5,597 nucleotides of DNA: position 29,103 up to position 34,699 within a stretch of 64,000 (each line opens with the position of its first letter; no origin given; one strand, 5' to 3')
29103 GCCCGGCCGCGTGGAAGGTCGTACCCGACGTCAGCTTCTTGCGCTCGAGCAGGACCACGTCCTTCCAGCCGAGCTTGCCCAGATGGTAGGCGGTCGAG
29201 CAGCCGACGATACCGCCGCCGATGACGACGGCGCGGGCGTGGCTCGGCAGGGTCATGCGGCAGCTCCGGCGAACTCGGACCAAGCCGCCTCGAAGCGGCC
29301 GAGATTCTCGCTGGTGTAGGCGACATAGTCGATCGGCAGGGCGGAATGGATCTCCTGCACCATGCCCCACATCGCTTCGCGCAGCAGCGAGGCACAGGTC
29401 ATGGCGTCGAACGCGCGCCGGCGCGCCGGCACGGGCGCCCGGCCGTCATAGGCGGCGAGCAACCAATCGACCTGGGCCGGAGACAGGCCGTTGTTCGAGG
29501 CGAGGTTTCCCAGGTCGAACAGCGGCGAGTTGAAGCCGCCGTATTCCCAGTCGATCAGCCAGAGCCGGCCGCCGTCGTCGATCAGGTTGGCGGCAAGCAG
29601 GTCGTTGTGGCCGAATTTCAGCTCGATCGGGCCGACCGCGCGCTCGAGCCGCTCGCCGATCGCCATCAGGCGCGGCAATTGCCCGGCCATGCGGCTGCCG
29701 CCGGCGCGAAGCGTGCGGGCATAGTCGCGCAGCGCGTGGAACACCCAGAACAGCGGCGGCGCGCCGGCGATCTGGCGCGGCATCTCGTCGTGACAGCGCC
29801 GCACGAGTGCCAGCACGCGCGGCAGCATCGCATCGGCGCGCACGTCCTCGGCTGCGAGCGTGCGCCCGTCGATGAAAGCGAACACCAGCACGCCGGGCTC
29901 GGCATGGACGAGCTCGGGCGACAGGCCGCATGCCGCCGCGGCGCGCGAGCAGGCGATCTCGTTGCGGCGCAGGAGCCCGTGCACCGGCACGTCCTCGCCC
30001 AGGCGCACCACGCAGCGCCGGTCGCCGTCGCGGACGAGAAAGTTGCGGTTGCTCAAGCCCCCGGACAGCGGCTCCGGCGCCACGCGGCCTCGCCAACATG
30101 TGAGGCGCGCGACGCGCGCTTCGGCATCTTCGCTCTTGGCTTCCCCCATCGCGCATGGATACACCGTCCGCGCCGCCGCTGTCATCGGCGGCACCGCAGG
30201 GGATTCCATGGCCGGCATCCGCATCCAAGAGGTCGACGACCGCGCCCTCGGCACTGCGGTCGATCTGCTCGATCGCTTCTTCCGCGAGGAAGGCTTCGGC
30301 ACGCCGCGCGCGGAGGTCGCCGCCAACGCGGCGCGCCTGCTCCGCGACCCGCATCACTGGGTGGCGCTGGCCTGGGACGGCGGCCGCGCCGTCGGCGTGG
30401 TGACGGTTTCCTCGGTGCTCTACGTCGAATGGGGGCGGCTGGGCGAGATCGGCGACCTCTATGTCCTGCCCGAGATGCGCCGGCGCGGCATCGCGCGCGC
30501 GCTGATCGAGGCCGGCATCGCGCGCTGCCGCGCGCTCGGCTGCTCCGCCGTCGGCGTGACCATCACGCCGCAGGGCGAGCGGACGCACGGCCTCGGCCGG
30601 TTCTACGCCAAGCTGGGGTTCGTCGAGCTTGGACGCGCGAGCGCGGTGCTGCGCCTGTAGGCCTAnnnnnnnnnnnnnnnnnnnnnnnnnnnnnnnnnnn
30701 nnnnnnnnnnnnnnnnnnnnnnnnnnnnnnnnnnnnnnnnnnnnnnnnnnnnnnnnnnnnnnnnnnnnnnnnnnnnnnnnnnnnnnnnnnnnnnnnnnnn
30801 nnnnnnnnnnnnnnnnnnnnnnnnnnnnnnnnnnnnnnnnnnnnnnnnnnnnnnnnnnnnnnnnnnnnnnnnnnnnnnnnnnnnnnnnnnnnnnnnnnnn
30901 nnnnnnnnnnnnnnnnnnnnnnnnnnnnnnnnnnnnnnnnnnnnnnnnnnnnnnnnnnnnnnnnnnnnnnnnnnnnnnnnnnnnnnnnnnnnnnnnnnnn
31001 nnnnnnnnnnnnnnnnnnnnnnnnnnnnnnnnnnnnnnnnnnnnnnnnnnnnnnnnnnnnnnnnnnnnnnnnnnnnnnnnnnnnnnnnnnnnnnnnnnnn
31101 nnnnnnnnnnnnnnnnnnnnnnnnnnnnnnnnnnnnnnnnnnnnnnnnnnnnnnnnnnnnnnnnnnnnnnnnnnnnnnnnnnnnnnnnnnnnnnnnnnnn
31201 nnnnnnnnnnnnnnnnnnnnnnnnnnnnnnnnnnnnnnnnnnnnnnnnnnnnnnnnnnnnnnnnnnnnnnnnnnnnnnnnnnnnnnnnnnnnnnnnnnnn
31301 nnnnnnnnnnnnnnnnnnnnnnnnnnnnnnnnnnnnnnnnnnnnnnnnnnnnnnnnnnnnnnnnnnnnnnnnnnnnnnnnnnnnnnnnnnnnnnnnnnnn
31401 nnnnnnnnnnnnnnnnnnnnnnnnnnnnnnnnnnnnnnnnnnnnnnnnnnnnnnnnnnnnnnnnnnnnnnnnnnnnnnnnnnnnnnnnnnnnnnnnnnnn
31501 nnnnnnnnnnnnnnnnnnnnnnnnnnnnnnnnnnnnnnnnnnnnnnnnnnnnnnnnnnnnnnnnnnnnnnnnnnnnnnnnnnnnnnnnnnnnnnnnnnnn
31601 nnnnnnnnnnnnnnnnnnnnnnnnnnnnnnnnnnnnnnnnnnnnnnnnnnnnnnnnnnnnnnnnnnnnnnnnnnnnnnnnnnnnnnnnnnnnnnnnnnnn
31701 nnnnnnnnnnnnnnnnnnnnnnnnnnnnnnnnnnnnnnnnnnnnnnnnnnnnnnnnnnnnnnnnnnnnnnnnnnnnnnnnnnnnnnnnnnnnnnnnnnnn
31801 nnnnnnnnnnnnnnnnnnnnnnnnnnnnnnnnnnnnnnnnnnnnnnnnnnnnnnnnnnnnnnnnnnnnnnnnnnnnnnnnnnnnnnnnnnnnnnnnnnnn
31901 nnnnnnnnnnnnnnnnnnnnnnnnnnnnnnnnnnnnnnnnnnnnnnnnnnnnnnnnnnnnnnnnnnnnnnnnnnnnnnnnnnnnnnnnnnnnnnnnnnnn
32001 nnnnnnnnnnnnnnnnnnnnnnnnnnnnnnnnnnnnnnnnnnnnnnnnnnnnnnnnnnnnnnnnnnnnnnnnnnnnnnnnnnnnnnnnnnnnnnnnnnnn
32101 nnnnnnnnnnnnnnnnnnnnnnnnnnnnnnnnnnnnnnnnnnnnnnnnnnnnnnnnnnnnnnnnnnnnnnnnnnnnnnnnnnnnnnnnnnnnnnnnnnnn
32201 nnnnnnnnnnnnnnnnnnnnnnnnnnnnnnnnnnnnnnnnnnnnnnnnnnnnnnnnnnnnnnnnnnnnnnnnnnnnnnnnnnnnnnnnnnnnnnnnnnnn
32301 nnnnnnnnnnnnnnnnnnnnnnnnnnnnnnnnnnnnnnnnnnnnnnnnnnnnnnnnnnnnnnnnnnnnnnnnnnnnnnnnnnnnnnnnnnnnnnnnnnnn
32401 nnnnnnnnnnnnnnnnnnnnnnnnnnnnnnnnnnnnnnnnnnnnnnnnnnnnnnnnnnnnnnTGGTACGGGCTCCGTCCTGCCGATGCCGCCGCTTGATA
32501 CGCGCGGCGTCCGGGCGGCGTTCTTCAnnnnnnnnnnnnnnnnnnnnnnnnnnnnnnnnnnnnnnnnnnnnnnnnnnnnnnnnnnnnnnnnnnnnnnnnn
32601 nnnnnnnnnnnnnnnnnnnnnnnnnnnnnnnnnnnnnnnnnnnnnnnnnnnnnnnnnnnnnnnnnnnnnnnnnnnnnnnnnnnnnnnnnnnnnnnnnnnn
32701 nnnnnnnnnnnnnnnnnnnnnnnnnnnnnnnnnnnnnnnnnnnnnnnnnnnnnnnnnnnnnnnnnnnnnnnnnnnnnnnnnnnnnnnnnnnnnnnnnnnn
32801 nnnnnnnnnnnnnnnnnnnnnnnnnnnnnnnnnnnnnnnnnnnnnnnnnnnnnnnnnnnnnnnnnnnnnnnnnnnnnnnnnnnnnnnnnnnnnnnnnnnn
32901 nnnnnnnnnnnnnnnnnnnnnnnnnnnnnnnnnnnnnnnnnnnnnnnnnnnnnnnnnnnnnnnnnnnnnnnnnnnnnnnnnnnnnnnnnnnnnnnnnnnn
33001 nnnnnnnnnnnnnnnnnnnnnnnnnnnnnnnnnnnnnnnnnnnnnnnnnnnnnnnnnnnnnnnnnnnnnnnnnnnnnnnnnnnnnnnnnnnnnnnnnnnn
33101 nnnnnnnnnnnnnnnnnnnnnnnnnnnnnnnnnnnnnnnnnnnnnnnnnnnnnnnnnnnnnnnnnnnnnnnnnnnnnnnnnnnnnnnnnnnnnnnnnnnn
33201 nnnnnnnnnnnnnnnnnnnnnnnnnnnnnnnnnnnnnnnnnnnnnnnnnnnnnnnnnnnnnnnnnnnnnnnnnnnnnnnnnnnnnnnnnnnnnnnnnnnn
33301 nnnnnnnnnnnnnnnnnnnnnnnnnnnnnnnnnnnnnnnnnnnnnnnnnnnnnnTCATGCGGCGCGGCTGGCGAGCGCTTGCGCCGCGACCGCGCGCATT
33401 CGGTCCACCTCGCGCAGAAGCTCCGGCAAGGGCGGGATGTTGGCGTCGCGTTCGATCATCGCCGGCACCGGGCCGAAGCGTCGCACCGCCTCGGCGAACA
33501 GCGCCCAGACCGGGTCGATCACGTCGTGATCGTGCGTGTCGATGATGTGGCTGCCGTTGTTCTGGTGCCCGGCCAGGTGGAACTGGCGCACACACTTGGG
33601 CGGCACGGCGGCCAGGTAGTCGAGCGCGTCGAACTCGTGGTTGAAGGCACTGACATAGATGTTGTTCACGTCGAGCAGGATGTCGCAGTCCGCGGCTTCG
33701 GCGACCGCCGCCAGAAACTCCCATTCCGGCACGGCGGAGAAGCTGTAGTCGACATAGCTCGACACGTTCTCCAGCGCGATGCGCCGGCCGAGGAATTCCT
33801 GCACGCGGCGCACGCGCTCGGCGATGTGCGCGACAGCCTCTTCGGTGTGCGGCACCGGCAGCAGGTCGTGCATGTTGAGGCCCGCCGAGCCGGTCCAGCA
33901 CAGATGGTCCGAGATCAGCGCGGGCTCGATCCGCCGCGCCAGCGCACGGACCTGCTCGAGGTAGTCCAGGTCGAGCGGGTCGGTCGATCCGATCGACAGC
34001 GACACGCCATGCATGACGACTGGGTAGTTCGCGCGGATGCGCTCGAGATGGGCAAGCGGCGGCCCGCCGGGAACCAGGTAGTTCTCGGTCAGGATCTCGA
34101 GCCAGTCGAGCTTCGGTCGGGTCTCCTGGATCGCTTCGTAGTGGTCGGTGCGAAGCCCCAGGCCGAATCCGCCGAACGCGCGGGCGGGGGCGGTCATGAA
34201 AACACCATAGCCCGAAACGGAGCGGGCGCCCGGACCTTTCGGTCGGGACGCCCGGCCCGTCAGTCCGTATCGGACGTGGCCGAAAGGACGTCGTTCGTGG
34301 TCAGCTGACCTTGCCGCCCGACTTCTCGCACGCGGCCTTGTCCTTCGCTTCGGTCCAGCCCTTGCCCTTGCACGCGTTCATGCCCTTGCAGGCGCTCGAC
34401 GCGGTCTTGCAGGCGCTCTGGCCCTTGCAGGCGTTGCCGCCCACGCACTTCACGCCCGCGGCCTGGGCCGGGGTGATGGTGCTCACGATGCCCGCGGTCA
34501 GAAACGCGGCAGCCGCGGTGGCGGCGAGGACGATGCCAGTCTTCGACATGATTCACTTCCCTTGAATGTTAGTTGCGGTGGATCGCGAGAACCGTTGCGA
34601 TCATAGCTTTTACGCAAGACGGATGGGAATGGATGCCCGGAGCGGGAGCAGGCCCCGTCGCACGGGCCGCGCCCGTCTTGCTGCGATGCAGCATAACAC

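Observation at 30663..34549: HvfABC-type peptide-maturation cluster (DUF2282 precursor, DUF692, DUF2063) extended by a secreted thioredoxin-fold DUF255 gene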

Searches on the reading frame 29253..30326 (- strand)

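Call 3: search_protein_families(library=pfam, proteins=[window:29253-30326:-], max_evalue=0.01)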
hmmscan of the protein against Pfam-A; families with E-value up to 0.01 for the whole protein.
window:29253-30326:- (357 aa): 2 families
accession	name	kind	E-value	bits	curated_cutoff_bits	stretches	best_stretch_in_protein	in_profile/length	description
PF01633.27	Choline_kinase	-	6.9e-17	62.2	29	1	86-275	3-203/300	Choline/ethanolamine kinase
PF01636.29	APH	-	6.7e-16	59.2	23.2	1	85-305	3-238/239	Phosphotransferase enzyme family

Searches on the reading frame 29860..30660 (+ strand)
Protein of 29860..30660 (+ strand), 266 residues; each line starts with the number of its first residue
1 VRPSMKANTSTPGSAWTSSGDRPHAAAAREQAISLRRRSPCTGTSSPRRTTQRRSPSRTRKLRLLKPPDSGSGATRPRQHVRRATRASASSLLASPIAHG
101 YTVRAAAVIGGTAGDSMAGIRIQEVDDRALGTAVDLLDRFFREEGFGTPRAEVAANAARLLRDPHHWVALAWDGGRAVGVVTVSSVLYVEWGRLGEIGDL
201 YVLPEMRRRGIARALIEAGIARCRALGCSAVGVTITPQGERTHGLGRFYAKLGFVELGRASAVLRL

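Call 3: search_protein_families(library=pfam, proteins=[window:29860-30660:+], max_evalue=0.01)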
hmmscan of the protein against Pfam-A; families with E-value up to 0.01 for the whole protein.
window:29860-30660:+ (266 aa): 5 families
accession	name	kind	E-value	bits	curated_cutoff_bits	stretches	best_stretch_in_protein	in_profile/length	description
PF00583.31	Acetyltransf_1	-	1.2e-15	58.2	20.7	1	146-254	14-116/116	Acetyltransferase (GNAT) family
PF13508.13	Acetyltransf_7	-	4.3e-12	46.7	27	1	165-256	4-84/84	Acetyltransferase (GNAT) domain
PF13673.13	Acetyltransf_10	-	7.1e-09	36.2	23.6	1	155-259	20-112/128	Acetyltransferase (GNAT) domain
PF08445.16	FR47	-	0.0002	21.7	22.1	1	194-256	21-79/86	FR47-like protein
PF13527.13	Acetyltransf_9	-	0.00042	20.8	25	1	133-228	13-106/127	Acetyltransferase (GNAT) domain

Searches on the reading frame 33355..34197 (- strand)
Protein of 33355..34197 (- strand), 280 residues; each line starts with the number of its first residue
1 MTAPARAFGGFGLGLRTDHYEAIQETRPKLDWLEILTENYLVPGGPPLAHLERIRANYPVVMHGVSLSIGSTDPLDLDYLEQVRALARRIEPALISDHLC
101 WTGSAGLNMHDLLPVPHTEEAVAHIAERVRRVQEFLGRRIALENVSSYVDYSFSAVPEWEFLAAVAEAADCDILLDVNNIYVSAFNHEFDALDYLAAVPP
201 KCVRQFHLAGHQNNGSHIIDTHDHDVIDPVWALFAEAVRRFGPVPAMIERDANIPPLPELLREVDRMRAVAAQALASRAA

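Call 3: search_protein_families(library=pfam, proteins=[window:33355-34197:-], max_evalue=0.01)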
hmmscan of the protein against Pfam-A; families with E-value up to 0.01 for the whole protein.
window:33355-34197:- (280 aa): 1 family
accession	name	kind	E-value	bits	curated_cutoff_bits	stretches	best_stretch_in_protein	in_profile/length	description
PF05114.20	MbnB_TglH_ChrH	-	3.7e-110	367.8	25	1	11-271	2-262/263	RiPP precursor modification enzyme MbnB/TglH/ChrH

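Call 5: search_protein_families(library=ncbifam, proteins=[window:33355-34197:-], max_evalue=0.01)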
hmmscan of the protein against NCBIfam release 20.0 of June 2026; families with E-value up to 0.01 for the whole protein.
window:33355-34197:- (280 aa): 5 families
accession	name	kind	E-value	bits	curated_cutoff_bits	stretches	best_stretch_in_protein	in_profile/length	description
NF050167.1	MNIO_BufB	equivalog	1.3e-112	375.4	310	1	11-267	1-261/262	MNIO family bufferin maturase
NF003818.2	PRK05409.1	equivalog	4.2e-85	285.5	360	1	11-270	2-263/264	HvfB family MNIO-type RiPP peptide maturase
NF050151.1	RiPP_MNIO_ApyH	equivalog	7.2e-20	71.3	400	1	17-272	19-281/283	multinuclear non-heme iron-dependent oxidative enzyme ApyH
TIGR04159.2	methbact_MbnB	equivalog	3e-18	66.3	325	1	28-271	21-259/261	methanobactin biosynthesis protein MbnB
NF050165.1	MNIO_ChrH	equivalog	3.6e-10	39.5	600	1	78-239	79-245/363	MNIO family chryseobactin maturase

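Call 12: find_related_loci(query=window:33355-34197:-, collection=genome_contigs, flank=10000)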
Query window:33355-34197:- (280 aa) in genome_contigs; peptide patterns used: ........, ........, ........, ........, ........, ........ (x = any residue, [..] = any of these).
600 stretches matched a pattern (row limit reached: there are more); 594 encode a relative of the query (tblastn E <= 1e-3); the best 80 are kept; 80 distinct loci.
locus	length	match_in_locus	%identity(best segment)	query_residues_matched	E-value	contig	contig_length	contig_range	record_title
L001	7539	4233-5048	70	5-276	8e-128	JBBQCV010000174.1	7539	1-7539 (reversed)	MAG: Burkholderiales bacterium isolate Co_metawrap_1213 Cmw_1213_k141_9530815_length_7539_cov_11.4144, whole genome shot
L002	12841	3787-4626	68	1-280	7e-127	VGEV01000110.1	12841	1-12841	MAG: Alphaproteobacteria bacterium isolate K_Offshore_80m_m2_228 K_Offshore_80m_m2_228_Ga0194132_10009974, whole genome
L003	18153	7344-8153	67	10-279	8e-122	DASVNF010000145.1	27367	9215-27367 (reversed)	MAG TPA_asm: Burkholderiales bacterium isolate SMAG_U3119 k141_219580, whole genome shotgun sequence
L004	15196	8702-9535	65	2-279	2e-120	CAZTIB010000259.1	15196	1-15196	MAG TPA_asm: uncultured Chromatiaceae bacterium isolate binchicken_co231_217 genome assembly, contig: k141_845091, whole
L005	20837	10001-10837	65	2-280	1e-120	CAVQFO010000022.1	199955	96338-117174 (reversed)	MAG: uncultured Gammaproteobacteria bacterium isolate MFD05684.bin.3.44 genome assembly, contig: contig_23121, whole gen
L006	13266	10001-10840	65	1-280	1e-120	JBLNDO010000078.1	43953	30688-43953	MAG: Bacillota bacterium isolate MAG97 PRJNA917189_bin4_renamed_77, whole genome shotgun sequence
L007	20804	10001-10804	68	10-277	7e-122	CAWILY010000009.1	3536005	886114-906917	MAG: uncultured Gammaproteobacteria bacterium isolate MFD05377.bin.1.117 genome assembly, contig: contig_71571, whole ge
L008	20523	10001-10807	64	10-278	1e-119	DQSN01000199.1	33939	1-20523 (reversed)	MAG TPA_asm: Leucothrix mucor isolate SZUA-1376 k95_22923, whole genome shotgun sequence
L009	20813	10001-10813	67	10-280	7e-120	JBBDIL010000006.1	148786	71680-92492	MAG: Burkholderiales bacterium isolate LejiaA_63_26 Lejia_A_187_length_148786_cov_16, whole genome shotgun sequence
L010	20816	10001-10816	68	1-271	2e-119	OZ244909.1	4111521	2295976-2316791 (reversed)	MAG: Gammaproteobacteria bacterium isolate 65a4ee37-1510-4f8e-b45e-f596b5c8a458 genome assembly, chromosome: 1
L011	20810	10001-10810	67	10-279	1e-119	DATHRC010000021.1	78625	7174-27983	MAG TPA_asm: Steroidobacteraceae bacterium isolate SMAG_U12755 k141_3620246, whole genome shotgun sequence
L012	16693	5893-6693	67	10-276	4e-119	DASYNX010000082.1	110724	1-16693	MAG TPA_asm: Steroidobacteraceae bacterium isolate SMAG_U4414 k141_5107812, whole genome shotgun sequence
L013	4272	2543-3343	67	10-276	2e-120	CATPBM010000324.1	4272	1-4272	MAG: uncultured Steroidobacteraceae bacterium isolate S90_Bin_6 genome assembly, contig: S90_000000004454, whole genome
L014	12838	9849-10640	66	8-271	1e-118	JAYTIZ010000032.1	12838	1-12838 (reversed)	MAG: Gammaproteobacteria bacterium isolate GFS_287 GFS_287_31, whole genome shotgun sequence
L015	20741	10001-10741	73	10-256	8e-119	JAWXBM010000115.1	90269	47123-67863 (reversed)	MAG: Lysobacterales bacterium isolate MP6IB1.21 k99_1107302, whole genome shotgun sequence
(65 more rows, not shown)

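Call 46: search_solved_structures(query=window:33355-34197:-, max_evalue=0.001, show_alignments=2)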
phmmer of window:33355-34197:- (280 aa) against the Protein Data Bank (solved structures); distinct sequences matched with E-value up to 0.001: 8.
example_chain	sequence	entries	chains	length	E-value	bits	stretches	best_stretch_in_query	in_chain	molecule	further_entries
3bww_A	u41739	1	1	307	6.9e-48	166.7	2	10-214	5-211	Protein of unknown function DUF692/COG3220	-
8hci_D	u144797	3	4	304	7.8e-18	68.1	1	29-250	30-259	DUF692 family protein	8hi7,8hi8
7dz9_B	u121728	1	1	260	1.3e-11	47.8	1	29-265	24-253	cpMbnB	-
7dz9_A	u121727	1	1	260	1.3e-11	47.7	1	29-265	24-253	MbnB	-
7tcr_A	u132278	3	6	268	1.8e-07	34.1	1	27-241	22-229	Methanobactin biosynthesis cassette protein MbnB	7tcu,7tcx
7fc0_B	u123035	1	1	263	1.1e-06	31.5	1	29-227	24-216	Methanobactin biosynthesis cassette protein MbnB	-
7fc0_E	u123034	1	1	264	1.1e-06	31.5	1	29-227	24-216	Methanobactin biosynthesis cassette protein MbnB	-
7tcw_A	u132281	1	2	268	1.7e-06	31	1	27-213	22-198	Methanobactin biosynthesis cassette protein MbnB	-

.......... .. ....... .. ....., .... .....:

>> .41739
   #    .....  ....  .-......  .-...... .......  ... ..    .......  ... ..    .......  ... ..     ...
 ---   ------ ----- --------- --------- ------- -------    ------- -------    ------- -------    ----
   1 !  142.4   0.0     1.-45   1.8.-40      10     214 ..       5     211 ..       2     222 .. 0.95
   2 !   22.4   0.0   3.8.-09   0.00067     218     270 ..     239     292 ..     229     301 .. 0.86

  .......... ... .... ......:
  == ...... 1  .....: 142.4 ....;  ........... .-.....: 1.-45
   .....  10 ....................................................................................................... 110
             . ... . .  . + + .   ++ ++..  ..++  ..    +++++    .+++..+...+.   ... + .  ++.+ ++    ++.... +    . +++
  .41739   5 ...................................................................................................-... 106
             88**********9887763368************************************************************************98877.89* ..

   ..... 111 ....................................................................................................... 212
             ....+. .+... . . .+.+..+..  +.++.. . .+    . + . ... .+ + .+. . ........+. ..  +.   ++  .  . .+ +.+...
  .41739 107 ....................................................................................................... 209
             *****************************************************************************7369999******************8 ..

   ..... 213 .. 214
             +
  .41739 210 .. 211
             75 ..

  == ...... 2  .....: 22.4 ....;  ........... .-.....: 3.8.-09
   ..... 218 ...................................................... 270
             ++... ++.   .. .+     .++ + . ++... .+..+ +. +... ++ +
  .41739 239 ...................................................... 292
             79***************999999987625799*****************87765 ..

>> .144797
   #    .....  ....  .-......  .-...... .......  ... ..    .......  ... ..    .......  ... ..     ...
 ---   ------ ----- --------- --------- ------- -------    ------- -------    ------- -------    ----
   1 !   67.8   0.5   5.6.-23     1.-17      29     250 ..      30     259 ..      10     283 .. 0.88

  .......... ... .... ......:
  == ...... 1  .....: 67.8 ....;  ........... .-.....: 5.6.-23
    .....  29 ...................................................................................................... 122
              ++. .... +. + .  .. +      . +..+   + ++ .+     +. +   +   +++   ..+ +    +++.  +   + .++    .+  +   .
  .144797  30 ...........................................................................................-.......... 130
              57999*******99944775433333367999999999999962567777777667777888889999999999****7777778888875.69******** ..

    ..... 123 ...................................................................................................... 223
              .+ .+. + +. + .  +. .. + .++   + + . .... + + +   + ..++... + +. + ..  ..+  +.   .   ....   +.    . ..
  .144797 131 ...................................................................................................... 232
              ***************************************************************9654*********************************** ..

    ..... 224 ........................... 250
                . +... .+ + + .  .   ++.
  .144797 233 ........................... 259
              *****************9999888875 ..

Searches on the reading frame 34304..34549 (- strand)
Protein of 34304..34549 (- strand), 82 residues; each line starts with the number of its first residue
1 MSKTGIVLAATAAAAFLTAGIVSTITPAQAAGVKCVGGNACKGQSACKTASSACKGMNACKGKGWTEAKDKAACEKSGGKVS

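Call 3: search_protein_families(library=pfam, proteins=[window:34304-34549:-], max_evalue=0.01)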
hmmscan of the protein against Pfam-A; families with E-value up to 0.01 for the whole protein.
seq(82 aa): 1 family
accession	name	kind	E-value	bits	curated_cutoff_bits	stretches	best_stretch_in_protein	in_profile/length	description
PF24646.2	DUF7640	-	0.0038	17.9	28.1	1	24-75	10-65/121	Domain of unknown function (DUF7640)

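Call 5: search_protein_families(library=ncbifam, proteins=[window:34304-34549:-], max_evalue=0.01)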
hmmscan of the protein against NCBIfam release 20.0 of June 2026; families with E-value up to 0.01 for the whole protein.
seq(82 aa): 1 family
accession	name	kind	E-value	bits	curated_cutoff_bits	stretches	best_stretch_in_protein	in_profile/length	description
NF050166.1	Cu_RiPP_BufA2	equivalog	2.8e-22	78.7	60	1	7-81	3-78/79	BufA2 family periplasmic bufferin-type metallophore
